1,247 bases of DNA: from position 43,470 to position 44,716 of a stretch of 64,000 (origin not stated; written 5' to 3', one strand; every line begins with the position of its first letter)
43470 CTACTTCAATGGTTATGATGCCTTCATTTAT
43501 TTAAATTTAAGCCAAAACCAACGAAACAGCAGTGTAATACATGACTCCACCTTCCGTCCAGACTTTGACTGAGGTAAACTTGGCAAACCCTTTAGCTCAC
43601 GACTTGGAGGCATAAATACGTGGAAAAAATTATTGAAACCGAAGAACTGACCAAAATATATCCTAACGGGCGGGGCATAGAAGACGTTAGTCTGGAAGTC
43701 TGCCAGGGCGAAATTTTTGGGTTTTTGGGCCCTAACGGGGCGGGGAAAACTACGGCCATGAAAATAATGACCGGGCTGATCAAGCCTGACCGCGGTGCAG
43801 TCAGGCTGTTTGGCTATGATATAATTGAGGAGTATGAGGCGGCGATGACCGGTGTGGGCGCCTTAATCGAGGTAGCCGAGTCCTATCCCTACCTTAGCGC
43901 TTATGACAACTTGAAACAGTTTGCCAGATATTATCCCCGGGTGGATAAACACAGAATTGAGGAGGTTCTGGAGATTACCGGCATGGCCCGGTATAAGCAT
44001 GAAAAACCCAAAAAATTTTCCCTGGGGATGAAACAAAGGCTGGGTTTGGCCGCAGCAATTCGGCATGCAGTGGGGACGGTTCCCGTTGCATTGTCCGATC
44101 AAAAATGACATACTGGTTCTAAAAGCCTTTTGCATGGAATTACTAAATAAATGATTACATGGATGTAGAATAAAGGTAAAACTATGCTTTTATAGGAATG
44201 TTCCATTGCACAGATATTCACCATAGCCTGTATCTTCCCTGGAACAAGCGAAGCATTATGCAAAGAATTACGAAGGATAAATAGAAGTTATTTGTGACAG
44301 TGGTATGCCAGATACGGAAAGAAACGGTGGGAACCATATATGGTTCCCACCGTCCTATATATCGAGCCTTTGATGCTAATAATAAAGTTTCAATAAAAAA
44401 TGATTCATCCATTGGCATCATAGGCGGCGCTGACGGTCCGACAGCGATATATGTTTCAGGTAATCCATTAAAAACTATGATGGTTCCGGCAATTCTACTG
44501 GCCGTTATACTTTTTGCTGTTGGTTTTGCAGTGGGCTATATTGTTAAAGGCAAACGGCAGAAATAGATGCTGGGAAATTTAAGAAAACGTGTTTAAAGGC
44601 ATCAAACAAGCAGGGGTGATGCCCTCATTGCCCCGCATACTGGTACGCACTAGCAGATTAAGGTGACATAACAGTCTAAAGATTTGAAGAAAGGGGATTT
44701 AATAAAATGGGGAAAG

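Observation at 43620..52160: AT-rich accessory island that truncates an ABC ATPase gene at a hairpin repeat present three times (MITE-like pair at 49957/50323)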

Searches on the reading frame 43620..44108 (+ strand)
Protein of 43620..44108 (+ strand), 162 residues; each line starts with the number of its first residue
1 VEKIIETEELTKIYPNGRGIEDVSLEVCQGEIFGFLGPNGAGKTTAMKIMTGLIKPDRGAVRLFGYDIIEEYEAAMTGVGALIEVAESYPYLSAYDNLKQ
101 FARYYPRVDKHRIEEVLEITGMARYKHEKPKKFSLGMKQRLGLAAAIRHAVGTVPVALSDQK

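Call 7: search_protein_families(library=pfam, proteins=[window:43620-44108:+], max_evalue=0.01)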
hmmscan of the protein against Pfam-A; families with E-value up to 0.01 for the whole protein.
window:43620-44108:+ (162 aa): 3 families
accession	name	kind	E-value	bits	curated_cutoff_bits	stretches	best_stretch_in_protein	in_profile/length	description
PF00005.33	ABC_tran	-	4.8e-21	76.2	25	1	21-147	2-123/137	ABC transporter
PF13304.12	AAA_21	-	0.0038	17.8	27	0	33-53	2-22/304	AAA domain, putative AbiEii toxin, Type IV TA system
PF13476.12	AAA_23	-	0.0045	18.1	27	1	18-50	8-39/201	AAA domain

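Call 18: find_encoding_contigs(protein=window:43620-44108:+, flank=10000)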
Protein window:43620-44108:+ (162 aa): 2 contigs read that carry it; 2 places shown.
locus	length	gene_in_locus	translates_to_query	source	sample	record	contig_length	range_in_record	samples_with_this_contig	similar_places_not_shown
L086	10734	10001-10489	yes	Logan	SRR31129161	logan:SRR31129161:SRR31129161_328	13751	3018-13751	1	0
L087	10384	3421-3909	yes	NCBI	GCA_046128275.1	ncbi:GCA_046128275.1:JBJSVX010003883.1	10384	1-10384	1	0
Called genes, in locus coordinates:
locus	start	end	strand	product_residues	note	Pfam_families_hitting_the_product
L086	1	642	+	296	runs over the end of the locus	PF01208:URO-D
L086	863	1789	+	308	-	-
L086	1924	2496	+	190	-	PF04961:FTCD_C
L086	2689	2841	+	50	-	PF04304:DUF454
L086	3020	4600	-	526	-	PF07732:Cu-oxidase_3, PF07731:Cu-oxidase_2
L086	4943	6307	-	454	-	PF07690:MFS_1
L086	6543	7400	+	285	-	PF01522:Polysacc_deac_1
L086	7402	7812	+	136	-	PF17225:DUF5301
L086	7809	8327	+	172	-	-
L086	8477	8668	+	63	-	-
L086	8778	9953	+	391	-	-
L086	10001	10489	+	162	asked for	PF00005:ABC_tran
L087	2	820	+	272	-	?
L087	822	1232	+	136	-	PF17225:DUF5301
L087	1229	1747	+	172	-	-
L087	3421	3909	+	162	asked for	PF00005:ABC_tran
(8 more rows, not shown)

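Call 19: find_homologous_proteins(query=window:43620-44108:+, max_evalue=1e-20)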
Query window:43620-44108:+ (162 aa): 3659 proteins with E <= 1e-20 among 8000 candidates; the best 120 are listed.
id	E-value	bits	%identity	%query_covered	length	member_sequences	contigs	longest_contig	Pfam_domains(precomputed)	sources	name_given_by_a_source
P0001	7.1e-84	297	91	91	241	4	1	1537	PF00005.34,PF13304.13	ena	-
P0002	7.3e-83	294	90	91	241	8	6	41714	PF00005.34,PF13304.13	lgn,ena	-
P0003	4.0e-81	288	90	91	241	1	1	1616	PF00005.34,PF13304.13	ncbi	-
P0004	1.3e-80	287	90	91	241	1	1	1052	PF00005.34,PF13304.13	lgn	-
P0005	9.4e-80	284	88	91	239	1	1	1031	PF00005.34,PF13304.13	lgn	-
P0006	1.2e-77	277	87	91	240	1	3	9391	PF00005.34,PF13304.13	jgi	jgi:ABC-2 type transport system ATP-binding protein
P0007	2.3e-77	276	87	91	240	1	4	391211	PF00005.34,PF13304.13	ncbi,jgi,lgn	ncbi:MAG: ABC transporter ATP-binding protein [Bacillota bacterium]|jgi:ABC-2 type transport system 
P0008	4.5e-77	275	86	91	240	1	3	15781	PF00005.34,PF13304.13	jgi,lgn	jgi:ABC-2 type transport system ATP-binding protein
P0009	1.0e-76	274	84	91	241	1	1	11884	PF00005.34,PF13304.13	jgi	jgi:ABC-2 type transport system ATP-binding protein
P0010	2.3e-76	273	85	91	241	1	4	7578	PF00005.34,PF13304.13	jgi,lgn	jgi:ABC-2 type transport system ATP-binding protein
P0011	2.2e-75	270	86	90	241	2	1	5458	PF00005.34,PF13304.13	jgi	jgi:ABC-2 type transport system ATP-binding protein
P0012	2.7e-75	270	86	91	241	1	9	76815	PF00005.34,PF13304.13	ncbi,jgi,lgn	jgi:ABC-2 type transport system ATP-binding protein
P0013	5.2e-75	269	85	91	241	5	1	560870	PF00005.34,PF13304.13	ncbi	ncbi:MAG: ABC transporter ATP-binding protein [Bacillota bacterium]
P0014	3.9e-74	266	84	91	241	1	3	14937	PF00005.34,PF13304.13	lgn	-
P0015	1.7e-72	260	83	91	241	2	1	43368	PF00005.34,PF13304.13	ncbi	-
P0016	1.7e-71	257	82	91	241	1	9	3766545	PF00005.34,PF13304.13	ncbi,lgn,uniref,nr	ncbi:ABC transporter ATP-binding protein [Dehalobacterium formicoaceticum]|uniref:ABC transporter AT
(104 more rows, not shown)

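Call 20: find_encoding_contigs(protein=P0002, flank=10000, max_places=3)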
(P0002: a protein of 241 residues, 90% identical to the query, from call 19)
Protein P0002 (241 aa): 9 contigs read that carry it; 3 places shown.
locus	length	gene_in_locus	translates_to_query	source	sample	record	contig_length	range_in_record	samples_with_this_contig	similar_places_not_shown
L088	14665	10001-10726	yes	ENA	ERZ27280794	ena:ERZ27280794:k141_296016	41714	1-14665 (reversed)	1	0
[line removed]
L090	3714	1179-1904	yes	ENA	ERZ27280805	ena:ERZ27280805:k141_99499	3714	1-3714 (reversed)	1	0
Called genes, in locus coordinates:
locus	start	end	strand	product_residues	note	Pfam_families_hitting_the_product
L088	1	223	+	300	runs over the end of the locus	PF01208:URO-D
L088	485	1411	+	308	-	-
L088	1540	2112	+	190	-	PF04961:FTCD_C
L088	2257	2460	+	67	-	PF04304:DUF454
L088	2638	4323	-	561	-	PF07732:Cu-oxidase_3, PF07731:Cu-oxidase_2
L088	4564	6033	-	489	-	PF00083:Sugar_tr (faint), PF07690:MFS_1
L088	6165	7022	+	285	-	PF01522:Polysacc_deac_1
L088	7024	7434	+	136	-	PF17225:DUF5301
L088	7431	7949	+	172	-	-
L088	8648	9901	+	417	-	-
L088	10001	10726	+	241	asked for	PF00005:ABC_tran, PF13304:AAA_21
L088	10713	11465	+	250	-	PF12730:ABC2_membrane_4, PF10920:DUF2705 (weak)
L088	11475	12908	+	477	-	PF00512:HisKA, PF02518:HATPase_c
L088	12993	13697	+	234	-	PF00072:Response_reg, PF00486:Trans_reg_C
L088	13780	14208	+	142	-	-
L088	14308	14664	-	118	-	?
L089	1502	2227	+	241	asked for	PF00005:ABC_tran, PF13304:AAA_21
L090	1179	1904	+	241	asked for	PF00005:ABC_tran, PF13304:AAA_21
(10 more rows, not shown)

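Call 21: find_encoding_contigs(protein=P0007, flank=10000, max_places=2)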
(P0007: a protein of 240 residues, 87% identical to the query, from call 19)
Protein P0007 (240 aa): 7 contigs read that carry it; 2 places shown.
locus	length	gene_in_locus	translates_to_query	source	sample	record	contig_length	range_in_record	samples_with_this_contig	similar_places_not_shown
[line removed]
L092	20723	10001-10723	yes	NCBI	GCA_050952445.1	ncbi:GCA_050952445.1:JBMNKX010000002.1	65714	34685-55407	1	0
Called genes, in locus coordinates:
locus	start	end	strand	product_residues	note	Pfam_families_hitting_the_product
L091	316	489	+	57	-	-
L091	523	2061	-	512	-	PF23952:LRR_EndoS (faint), PF14580:LRR_9 (faint), PF23211:LRR_LRWD1 (weak), PF23598:LRR_14 (faint), PF12799:LRR_4 (weak), PF13855:LRR_8 (weak), PF12799:LRR_4, PF00395:SLH (weak), +1 more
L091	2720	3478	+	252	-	PF00072:Response_reg, PF04397:LytTR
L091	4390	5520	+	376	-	PF15493:YrpD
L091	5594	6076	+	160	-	PF07833:Cu_amine_oxidN1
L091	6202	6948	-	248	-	PF00072:Response_reg, PF04397:LytTR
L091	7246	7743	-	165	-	PF23952:LRR_EndoS (faint), PF14580:LRR_9 (weak), PF23211:LRR_LRWD1, PF12799:LRR_4, PF13855:LRR_8 (weak), PF12799:LRR_4 (weak)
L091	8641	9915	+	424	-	-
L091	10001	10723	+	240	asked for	PF00005:ABC_tran, PF13304:AAA_21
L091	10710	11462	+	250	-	PF12730:ABC2_membrane_4, PF10920:DUF2705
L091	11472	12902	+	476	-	PF00672:HAMP, PF00512:HisKA, PF02518:HATPase_c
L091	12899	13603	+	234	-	PF00072:Response_reg, PF00486:Trans_reg_C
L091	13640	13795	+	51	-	-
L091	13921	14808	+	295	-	PF02645:DegV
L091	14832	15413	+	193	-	-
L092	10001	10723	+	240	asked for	PF00005:ABC_tran, PF13304:AAA_21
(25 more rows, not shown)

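Call 44: find_encoding_contigs(protein=P0013, flank=10000, max_places=1)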
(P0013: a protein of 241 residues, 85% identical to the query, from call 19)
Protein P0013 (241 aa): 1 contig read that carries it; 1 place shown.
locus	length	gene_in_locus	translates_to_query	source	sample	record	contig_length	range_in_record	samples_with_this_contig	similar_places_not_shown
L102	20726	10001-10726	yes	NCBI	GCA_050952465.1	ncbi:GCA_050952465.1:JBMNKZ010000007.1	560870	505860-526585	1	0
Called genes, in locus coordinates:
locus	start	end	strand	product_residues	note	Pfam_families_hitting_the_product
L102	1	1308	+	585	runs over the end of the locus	PF00111:Fer2, PF01799:Fer2_2, PF01315:Ald_Xan_dh_C, PF02738:MoCoBD_1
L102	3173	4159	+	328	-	PF20256:MoCoBD_2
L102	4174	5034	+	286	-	PF00941:FAD_binding_5, PF03450:CO_deh_flav_C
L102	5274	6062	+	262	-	PF00175:NAD_binding_1, PF10418:DHODB_Fe-S_bind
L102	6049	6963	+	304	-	PF01180:DHO_dh, PF01207:Dus (weak)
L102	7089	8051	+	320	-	PF00892:EamA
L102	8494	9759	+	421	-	-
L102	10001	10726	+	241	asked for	PF00005:ABC_tran, PF13304:AAA_21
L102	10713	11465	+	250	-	PF12730:ABC2_membrane_4, PF10920:DUF2705 (faint)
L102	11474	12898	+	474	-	PF00672:HAMP, PF00512:HisKA, PF02518:HATPase_c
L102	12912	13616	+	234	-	PF00072:Response_reg, PF00486:Trans_reg_C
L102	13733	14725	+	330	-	PF03807:F420_oxidored (faint), PF07991:KARI_N, PF01450:KARI_C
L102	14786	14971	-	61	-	PF01361:Tautomerase, PF14552:Tautomerase_2 (weak)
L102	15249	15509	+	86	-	-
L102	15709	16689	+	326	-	PF07833:Cu_amine_oxidN1, PF04294:VanW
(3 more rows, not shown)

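Call 45: find_encoding_contigs(protein=P0016, flank=10000, max_places=1)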
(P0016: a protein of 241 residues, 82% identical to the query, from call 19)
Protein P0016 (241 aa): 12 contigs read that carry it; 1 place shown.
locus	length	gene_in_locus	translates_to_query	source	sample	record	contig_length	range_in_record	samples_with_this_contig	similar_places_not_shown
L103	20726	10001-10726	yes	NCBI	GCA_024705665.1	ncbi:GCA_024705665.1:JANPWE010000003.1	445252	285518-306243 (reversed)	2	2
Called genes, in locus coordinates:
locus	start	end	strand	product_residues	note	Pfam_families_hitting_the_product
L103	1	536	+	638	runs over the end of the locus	PF00158:Sigma54_activat, PF01078:Mg_chelatase, PF05496:RuvB_N (weak), PF00004:AAA, PF07728:AAA_5, PF13401:AAA_22 (weak), PF05362:Lon_C, PF13541:ChlI, +1 more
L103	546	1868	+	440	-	PF00772:DnaB, PF13481:AAA_25, PF03796:DnaB_C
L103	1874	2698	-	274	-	PF02673:BacA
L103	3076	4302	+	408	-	PF00364:Biotin_lipoyl (faint), PF25917:BSH_RND (weak), PF25973:BSH_CzcB (weak), PF25881:HH_YBHG, PF25990:Beta-barrel_YknX (weak)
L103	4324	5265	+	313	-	PF00005:ABC_tran, PF13304:AAA_21 (faint), PF13732:DrrA1-3_C (weak)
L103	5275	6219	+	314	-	PF00005:ABC_tran, PF13304:AAA_21 (weak), PF13732:DrrA1-3_C (faint)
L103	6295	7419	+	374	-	PF12679:ABC2_membrane_2, PF12698:ABC2_membrane_3, PF01061:ABC2_membrane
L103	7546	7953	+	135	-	PF07366:SnoaL, PF12680:SnoaL_2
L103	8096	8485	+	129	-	PF03061:4HBT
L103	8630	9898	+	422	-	-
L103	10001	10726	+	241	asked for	PF00005:ABC_tran, PF13304:AAA_21 (weak)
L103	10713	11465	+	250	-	PF12679:ABC2_membrane_2 (weak), PF12730:ABC2_membrane_4, PF10920:DUF2705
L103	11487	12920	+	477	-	PF00672:HAMP, PF00512:HisKA, PF02518:HATPase_c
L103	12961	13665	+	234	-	PF00072:Response_reg, PF00486:Trans_reg_C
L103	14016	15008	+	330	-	PF00670:AdoHcyase_NAD, PF02826:2-Hacid_dh_C (weak), PF03446:NAD_binding_2 (weak), PF03807:F420_oxidored (weak), PF07991:KARI_N, PF01450:KARI_C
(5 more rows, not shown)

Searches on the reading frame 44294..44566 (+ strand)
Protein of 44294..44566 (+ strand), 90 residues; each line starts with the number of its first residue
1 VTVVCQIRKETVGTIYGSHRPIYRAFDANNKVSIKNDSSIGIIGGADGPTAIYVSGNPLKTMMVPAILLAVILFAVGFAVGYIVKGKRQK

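Call 7: search_protein_families(library=pfam, proteins=[window:44294-44566:+], max_evalue=0.01)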
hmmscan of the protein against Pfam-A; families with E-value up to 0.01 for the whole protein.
window:44294-44566:+ (90 aa): 1 family
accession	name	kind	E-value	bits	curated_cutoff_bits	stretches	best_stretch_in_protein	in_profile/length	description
PF03977.18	OAD_beta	-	8.5e-08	32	31.6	1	32-70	107-145/349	Na+-transporting oxaloacetate decarboxylase beta subunit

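Call 29: search_protein_families(library=ncbifam, proteins=[window:44294-44566:+], max_evalue=0.001)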
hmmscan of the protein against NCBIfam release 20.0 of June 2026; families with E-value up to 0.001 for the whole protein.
window:44294-44566:+ (90 aa): 4 families
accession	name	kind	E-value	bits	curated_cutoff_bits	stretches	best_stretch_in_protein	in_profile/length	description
TIGR01109.1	Na_pump_decarbB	subfamily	9.5e-08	31.4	190.6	1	29-69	114-153/354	sodium ion-translocating decarboxylase subunit beta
NF012019.0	PRK15475.1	subfamily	1.1e-05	24.7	822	1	35-71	191-226/433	oxaloacetate decarboxylase subunit beta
NF012020.0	PRK15476.1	subfamily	1.5e-05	24.3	820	1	34-71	190-226/433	oxaloacetate decarboxylase subunit beta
NF012021.0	PRK15477.1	subfamily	1.7e-05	24.1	824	1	35-71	191-226/433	oxaloacetate decarboxylase subunit beta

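Call 70: search_protein_families(library=padloc, proteins=[window:44294-44566:+], max_evalue=0.01)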
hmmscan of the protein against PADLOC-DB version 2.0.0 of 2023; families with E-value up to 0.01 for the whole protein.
window:44294-44566:+ (90 aa): 0 families
